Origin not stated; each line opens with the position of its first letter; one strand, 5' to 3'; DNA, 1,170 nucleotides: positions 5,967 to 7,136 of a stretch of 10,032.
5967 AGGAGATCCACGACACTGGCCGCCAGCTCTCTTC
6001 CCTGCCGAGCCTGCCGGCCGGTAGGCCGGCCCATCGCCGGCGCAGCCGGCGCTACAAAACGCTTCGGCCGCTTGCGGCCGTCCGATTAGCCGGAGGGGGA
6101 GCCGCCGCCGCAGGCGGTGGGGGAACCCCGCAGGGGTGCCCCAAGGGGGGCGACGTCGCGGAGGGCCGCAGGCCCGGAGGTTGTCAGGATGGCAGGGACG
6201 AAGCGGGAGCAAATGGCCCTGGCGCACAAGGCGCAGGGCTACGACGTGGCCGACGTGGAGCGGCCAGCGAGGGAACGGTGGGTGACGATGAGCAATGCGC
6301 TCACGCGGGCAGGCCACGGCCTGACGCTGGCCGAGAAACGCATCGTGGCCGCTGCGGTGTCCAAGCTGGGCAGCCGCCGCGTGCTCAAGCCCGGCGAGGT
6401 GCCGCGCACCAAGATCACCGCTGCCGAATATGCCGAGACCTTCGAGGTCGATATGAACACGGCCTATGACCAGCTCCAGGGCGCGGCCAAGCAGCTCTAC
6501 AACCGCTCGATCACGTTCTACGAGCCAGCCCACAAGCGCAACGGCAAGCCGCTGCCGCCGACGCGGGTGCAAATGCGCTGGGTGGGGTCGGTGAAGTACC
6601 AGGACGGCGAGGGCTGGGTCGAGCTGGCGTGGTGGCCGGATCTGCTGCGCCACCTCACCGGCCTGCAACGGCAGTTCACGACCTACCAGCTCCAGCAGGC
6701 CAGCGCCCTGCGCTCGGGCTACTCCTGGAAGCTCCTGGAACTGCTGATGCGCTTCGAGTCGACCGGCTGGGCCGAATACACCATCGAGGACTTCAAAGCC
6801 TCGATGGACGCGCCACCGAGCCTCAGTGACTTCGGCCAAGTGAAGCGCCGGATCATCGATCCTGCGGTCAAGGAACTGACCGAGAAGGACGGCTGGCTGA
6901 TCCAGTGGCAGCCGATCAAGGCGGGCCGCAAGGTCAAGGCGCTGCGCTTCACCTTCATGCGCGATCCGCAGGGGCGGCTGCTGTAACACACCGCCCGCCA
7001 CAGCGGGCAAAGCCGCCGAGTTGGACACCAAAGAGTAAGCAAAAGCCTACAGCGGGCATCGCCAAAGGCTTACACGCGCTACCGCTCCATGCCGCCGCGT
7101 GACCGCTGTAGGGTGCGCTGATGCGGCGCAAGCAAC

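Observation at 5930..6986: Rep_3 initiator without recognisable iterons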

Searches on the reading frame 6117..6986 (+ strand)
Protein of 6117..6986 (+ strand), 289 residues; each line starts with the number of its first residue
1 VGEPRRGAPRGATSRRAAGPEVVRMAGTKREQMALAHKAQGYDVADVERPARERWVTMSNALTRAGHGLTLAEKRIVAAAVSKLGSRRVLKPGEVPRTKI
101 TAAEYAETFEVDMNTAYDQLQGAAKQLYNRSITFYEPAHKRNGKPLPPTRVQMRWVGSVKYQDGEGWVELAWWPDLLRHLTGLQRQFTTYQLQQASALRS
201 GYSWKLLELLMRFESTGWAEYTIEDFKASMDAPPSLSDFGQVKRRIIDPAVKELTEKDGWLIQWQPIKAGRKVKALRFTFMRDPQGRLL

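Call 4: search_protein_families(library=pfam, proteins=[window:6117-6986:+], max_evalue=0.01)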
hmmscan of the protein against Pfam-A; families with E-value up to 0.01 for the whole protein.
window:6117-6986:+ (289 aa): 2 families
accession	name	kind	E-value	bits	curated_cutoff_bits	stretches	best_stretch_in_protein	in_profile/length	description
PF01051.27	Rep3_N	-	4.3e-36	124.8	22.4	1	55-211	1-141/141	Initiator Replication protein, WH1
PF21205.3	Rep3_C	-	2.6e-17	63.3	21.1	1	222-280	1-59/59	Initiator Rep protein, WH2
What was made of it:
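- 6189..6986 (+): rep_3 coding sequence (265 aa plus stop). It is intact, with WH1 (Rep3_N) and WH2 (Rep3_C) domains. Pfam hits (call 4).
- Checked: ORF 6117..6986 (+) hits Pfam Rep3_N (E 4e-36) and Rep3_C (E 3e-17) (call 4).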

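Call 24: search_dna_similar(query=window:6189-6983:+, collection=plasmids, mode=protein, max_rows=40)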
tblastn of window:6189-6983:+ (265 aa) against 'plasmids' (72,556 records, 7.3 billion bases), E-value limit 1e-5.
The search stops at 5000 records and this limit was reached: more records match than are counted here, and every count below describes the 5000 best-scoring records only.
Records with a match: at least 5000; places in all: 5525; records where one place covers at least 80% of the query: 3966.
Best place of each record, by identity: 90-95% 1; 80-90% 7; 60-80% 16; <60% 4976.
By first word of the organism name: Acinetobacter 1328; Escherichia 1077; Klebsiella 550; Enterococcus 211; Salmonella 188; Staphylococcus 160; Enterobacter 146; Pseudomonas 112; Psychrobacter 111; Serratia 80; and 126 more.
By predicted mobility (MOB-suite, as given by PLSDB): mobilizable 1761; non-mobilizable 1724; conjugative 1515.
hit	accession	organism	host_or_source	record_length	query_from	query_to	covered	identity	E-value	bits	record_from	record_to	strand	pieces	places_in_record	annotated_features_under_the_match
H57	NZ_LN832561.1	Paracoccus aminovorans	-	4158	1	264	100%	91.7%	2e-164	496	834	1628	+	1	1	replication initiation protein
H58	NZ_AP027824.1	Escherichia coli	Homo sapiens,whole organism,feces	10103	1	265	100%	89.8%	6e-152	475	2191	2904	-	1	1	replication initiation protein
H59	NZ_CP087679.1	Xylella taiwanensis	-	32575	3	264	99%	87.0%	4e-149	467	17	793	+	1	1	replication initiation protein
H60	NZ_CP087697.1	Xylella taiwanensis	-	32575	3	264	99%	87.0%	4e-149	467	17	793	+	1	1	replication initiation protein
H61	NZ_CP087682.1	Xylella taiwanensis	-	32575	3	264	99%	87.0%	4e-149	467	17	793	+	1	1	replication initiation protein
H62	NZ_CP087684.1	Xylella taiwanensis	-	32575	3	264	99%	87.0%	4e-149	467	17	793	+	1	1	replication initiation protein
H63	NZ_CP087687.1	Xylella taiwanensis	-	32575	3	264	99%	87.0%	4e-149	467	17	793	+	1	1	replication initiation protein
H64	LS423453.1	Candidatus Nitrotoga fabula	Activated sludge of a municipal ...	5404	6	265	98%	81.2%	3e-136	427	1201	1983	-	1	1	putative Protein involved in initiation of plasmid replication | protein of unknown function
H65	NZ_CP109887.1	Xylella fastidiosa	Coffea canephora,cell culture,Leaf ...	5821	1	264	100%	71.7%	8e-124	394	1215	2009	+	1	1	replication initiation protein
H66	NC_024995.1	Komagataeibacter europaeus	-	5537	1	265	100%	71.1%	7e-121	385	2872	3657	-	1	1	replication initiation protein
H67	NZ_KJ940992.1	Pseudomonas sp. ZM1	postflotation tailings from Zelazny Most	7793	1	261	98%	71.4%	7e-118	377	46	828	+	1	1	replication initiation protein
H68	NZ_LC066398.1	Aureimonas sp. N4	Oryza sativa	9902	14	265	95%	71.1%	2e-115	370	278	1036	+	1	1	replication initiation protein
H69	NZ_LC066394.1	Aureimonas sp. D3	Oryza sativa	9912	14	265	95%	71.1%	2e-115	370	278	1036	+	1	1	replication initiation protein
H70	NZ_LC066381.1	Aureimonas ureilytica DSM 18598 = NBRC 106430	-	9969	8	265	97%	68.7%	3e-113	364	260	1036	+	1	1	replication initiation protein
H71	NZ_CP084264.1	Caballeronia sp. SL2Y3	Jalysus wickhami,Cell culture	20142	19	265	93%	69.8%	1e-112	363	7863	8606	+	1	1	replication initiation protein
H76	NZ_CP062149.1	Novacetimonas hansenii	Tibicos symbiotic community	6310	26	265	91%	66.7%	7e-98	320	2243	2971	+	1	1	replication initiation protein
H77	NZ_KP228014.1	Halomonas sp. Ant2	sea water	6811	13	264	95%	62.5%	1e-98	322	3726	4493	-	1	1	replication initiation protein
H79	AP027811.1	Escherichia coli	Homo sapiens,whole organism,feces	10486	1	265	100%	52.3%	2e-64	224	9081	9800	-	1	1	hypothetical protein (x2)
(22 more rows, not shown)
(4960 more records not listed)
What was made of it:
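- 6189..6986 (+): 91.7% aa identity to Paracoccus aminovorans pIII Rep (call 24).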

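Call 31: get_annotated_region(hit=H59, flank=1500)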
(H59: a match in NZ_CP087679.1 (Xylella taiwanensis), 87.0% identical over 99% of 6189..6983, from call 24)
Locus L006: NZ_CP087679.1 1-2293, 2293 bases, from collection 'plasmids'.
description: Xylella taiwanensis strain PLS206 plasmid pPLS206, complete sequence
organism: Xylella taiwanensis (NCBI taxid 1444770)
taxonomy: Bacteria; Pseudomonadota; Gammaproteobacteria; Lysobacterales; Lysobacteraceae; Xylella; Xylella taiwanensis
host: -; source: -; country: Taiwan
typing (MOB-suite, as given by PLSDB): conjugative; replicon rep_cluster_755; relaxase MOBP; mating-pair formation MPF_T
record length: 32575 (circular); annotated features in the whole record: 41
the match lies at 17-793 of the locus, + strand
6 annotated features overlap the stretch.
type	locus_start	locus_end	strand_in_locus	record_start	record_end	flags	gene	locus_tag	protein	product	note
CDS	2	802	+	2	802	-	-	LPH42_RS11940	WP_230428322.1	replication initiation protein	GO:0006270 - DNA replication initiation [Evidence IEA]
CDS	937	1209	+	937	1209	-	-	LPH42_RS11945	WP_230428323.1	CopG family ribbon-helix-helix protein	-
CDS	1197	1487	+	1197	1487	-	-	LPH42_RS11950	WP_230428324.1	type II toxin-antitoxin system RelE/ParE family toxin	GO:0030541 - plasmid partitioning [Evidence IEA]; GO:0051290 - protein heterotetramerization [Evidence IEA]; GO:0009432 ...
CDS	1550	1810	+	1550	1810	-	-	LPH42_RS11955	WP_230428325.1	hypothetical protein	-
CDS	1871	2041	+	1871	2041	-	-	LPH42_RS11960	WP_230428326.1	hypothetical protein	-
CDS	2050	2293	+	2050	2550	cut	-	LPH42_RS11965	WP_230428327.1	hypothetical protein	-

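Call 32: get_annotated_region(hit=H65, flank=1500)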
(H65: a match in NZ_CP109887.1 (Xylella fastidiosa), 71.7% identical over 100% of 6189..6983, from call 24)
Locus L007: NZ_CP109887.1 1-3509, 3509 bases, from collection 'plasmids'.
description: Xylella fastidiosa subsp. fastidiosa strain CFBP8073 plasmid pXF5823.CFBP8073
organism: Xylella fastidiosa (NCBI taxid 644356)
taxonomy: Bacteria; Pseudomonadota; Gammaproteobacteria; Lysobacterales; Lysobacteraceae; Xylella; Xylella fastidiosa
host: -; source: Coffea canephora,cell culture,Leaf petiole; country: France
typing (MOB-suite, as given by PLSDB): non-mobilizable; mating-pair formation MPF_T
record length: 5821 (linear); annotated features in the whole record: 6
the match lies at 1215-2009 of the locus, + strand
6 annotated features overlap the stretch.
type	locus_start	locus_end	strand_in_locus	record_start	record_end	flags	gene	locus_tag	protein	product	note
CDS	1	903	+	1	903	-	-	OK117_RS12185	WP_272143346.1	DNA-primase RepB domain-containing protein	-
CDS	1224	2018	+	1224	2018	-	-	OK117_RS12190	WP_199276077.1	replication initiation protein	GO:0006270 - DNA replication initiation [Evidence IEA]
CDS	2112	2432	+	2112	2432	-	-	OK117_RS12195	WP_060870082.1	hypothetical protein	-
CDS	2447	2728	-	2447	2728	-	-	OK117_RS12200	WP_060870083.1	type II toxin-antitoxin system YafQ family toxin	-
CDS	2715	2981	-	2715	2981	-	-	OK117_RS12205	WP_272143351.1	type II toxin-antitoxin system RelB/DinJ family antitoxin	GO:0006355 - regulation of DNA-templated transcription [Evidence IEA]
CDS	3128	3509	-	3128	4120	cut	-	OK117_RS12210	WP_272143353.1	type IV secretion system protein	-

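Call 33: get_annotated_region(hit=H66, flank=1500)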
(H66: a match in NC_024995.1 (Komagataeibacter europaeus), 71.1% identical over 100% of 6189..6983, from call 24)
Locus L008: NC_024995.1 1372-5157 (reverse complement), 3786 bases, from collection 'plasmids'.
description: Komagataeibacter europaeus plasmid pGE3, complete sequence
organism: Komagataeibacter europaeus (NCBI taxid 33995)
taxonomy: Bacteria; Pseudomonadota; Alphaproteobacteria; Rhodospirillales; Acetobacteraceae; Komagataeibacter; Komagataeibacter europaeus
host: -; source: -; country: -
typing (MOB-suite, as given by PLSDB): non-mobilizable; replicon rep_cluster_1574
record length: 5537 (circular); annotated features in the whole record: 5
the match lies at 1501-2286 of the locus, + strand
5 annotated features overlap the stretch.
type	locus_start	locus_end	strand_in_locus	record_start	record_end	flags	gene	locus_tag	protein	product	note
CDS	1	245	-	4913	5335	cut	-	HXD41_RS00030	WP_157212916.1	hypothetical protein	-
CDS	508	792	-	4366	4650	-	-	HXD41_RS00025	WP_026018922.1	ribbon-helix-helix domain-containing protein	-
CDS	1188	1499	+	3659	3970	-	-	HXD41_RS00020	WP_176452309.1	hypothetical protein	-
CDS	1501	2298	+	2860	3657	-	-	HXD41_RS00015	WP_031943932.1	replication initiation protein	GO:0006270 - DNA replication initiation [Evidence IEA]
CDS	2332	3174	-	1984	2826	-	-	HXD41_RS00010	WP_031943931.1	PhzF family phenazine biosynthesis protein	GO:0009058 - biosynthetic process [Evidence IEA]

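Call 34: get_annotated_region(hit=H71, flank=1500)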
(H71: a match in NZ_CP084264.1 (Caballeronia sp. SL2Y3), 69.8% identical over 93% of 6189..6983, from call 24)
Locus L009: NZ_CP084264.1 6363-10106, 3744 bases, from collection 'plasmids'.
description: Caballeronia sp. SL2Y3 plasmid p2, complete sequence
organism: Caballeronia sp. SL2Y3 (NCBI taxid 2878151)
taxonomy: Bacteria; Pseudomonadota; Betaproteobacteria; Burkholderiales; Burkholderiaceae; Caballeronia; Caballeronia sp. SL2Y3
host: -; source: Jalysus wickhami,Cell culture; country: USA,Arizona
typing (MOB-suite, as given by PLSDB): non-mobilizable
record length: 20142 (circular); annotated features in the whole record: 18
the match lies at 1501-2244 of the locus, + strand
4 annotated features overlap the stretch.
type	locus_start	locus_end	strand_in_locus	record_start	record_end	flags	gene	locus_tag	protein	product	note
CDS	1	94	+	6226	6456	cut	-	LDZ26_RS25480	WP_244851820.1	hypothetical protein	-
CDS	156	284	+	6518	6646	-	-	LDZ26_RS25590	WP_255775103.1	hypothetical protein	-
CDS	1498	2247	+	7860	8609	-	-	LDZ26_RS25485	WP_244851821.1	replication initiation protein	GO:0006270 - DNA replication initiation [Evidence IEA]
CDS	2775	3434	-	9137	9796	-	-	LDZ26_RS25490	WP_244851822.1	division plane positioning ATPase MipZ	-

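Call 35: get_annotated_region(hit=H77, flank=1500)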
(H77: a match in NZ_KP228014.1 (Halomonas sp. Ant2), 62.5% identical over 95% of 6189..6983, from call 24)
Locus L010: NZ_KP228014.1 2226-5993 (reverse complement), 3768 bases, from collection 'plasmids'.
description: Halomonas sp. Ant2 plasmid pIGAnt2, complete sequence
organism: Halomonas sp. Ant2 (NCBI taxid 1630300)
taxonomy: Bacteria; Pseudomonadota; Gammaproteobacteria; Oceanospirillales; Halomonadaceae; Halomonas; Halomonas sp. Ant2
host: -; source: sea water; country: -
typing (MOB-suite, as given by PLSDB): non-mobilizable; replicon rep_cluster_1565
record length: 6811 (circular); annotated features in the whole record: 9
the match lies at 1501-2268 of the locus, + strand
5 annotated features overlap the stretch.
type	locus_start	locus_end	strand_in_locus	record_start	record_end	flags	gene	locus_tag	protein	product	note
CDS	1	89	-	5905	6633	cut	-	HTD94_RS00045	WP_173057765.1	Crp/Fnr family transcriptional regulator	GO:0006355 - regulation of DNA-templated transcription [Evidence IEA]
CDS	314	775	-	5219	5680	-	-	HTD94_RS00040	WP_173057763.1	hypothetical protein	-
CDS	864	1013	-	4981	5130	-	-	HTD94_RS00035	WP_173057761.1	hypothetical protein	-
CDS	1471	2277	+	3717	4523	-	-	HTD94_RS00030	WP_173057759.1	replication initiation protein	GO:0006270 - DNA replication initiation [Evidence IEA]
CDS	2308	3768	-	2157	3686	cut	-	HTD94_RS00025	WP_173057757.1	MobA/MobL family protein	-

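Call 36: get_annotated_region(hit=H76, flank=1500)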
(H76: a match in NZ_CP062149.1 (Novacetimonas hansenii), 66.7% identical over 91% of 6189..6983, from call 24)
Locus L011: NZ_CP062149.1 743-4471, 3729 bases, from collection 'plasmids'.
description: Novacetimonas hansenii strain C110 plasmid pKHC110_1, complete sequence
organism: Novacetimonas hansenii (NCBI taxid 436)
taxonomy: Bacteria; Pseudomonadota; Alphaproteobacteria; Rhodospirillales; Acetobacteraceae; Novacetimonas; Novacetimonas hansenii
host: -; source: Tibicos symbiotic community; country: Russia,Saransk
typing (MOB-suite, as given by PLSDB): non-mobilizable
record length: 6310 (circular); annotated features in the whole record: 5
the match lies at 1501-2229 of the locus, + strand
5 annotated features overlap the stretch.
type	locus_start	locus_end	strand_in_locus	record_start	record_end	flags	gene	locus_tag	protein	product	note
CDS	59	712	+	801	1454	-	-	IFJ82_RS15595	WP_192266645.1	NYN domain-containing protein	-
CDS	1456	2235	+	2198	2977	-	-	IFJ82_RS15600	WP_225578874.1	replication initiation protein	GO:0006270 - DNA replication initiation [Evidence IEA]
CDS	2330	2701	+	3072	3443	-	-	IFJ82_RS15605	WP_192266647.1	hypothetical protein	-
CDS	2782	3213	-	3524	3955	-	-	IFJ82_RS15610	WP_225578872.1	hypothetical protein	-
CDS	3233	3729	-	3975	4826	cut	-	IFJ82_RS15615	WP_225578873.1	hypothetical protein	-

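Call 51: find_encoding_contigs(protein=window:6117-6983:+, flank=10000, max_places=8)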
Protein window:6117-6983:+ (289 aa): no gene with exactly this product is on record in the collection.

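Call 52: find_encoding_contigs(protein=window:6189-6983:+, flank=10000, max_places=8)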
Protein window:6189-6983:+ (265 aa): 24 contigs read that carry it; 8 places shown.
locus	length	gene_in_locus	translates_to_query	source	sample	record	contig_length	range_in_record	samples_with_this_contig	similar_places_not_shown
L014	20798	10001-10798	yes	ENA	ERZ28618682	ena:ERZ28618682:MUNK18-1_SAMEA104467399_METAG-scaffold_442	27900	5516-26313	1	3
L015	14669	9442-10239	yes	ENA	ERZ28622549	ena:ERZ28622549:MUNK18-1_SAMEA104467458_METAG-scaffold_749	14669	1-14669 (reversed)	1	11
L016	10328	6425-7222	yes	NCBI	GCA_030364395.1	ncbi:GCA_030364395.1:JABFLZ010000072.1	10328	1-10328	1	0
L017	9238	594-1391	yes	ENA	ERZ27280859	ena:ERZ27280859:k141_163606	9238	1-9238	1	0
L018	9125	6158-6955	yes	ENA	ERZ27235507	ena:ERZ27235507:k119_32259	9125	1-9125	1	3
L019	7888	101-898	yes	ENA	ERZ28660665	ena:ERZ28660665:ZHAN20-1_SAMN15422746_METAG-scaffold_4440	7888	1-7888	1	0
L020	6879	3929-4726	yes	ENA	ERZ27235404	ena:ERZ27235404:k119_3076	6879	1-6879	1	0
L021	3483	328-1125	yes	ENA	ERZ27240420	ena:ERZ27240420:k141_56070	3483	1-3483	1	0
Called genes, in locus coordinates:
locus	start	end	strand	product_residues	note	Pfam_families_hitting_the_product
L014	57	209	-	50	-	-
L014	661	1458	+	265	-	PF01051:Rep3_N, PF21205:Rep3_C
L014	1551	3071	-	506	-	PF03389:MobA_MobL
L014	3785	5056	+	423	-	PF03797:Autotransporter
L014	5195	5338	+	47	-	-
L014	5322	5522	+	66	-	PF05016:ParE_toxin (weak)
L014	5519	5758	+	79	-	-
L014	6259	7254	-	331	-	PF04796:RepA_C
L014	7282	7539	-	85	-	PF23807:RHH_10 (weak)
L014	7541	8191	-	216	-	PF01656:CbiA, PF07015:VirC1, PF09140:MipZ (faint), PF10609:ParA (faint), PF13614:AAA_31 (weak)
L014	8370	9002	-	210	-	PF00239:Resolvase, PF02796:HTH_7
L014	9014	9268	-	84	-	-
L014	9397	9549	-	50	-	-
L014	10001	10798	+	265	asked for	PF01051:Rep3_N, PF21205:Rep3_C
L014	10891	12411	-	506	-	PF03389:MobA_MobL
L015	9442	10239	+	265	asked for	PF01051:Rep3_N, PF21205:Rep3_C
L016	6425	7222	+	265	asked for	PF01051:Rep3_N, PF21205:Rep3_C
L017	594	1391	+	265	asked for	PF01051:Rep3_N, PF21205:Rep3_C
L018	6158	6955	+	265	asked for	PF01051:Rep3_N, PF21205:Rep3_C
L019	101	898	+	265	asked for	PF01051:Rep3_N, PF21205:Rep3_C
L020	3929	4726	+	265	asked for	PF01051:Rep3_N, PF21205:Rep3_C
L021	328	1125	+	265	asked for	PF01051:Rep3_N, PF21205:Rep3_C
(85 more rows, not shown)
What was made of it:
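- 6189..6986 (+): Called as 265 aa on metagenome contigs (call 52).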
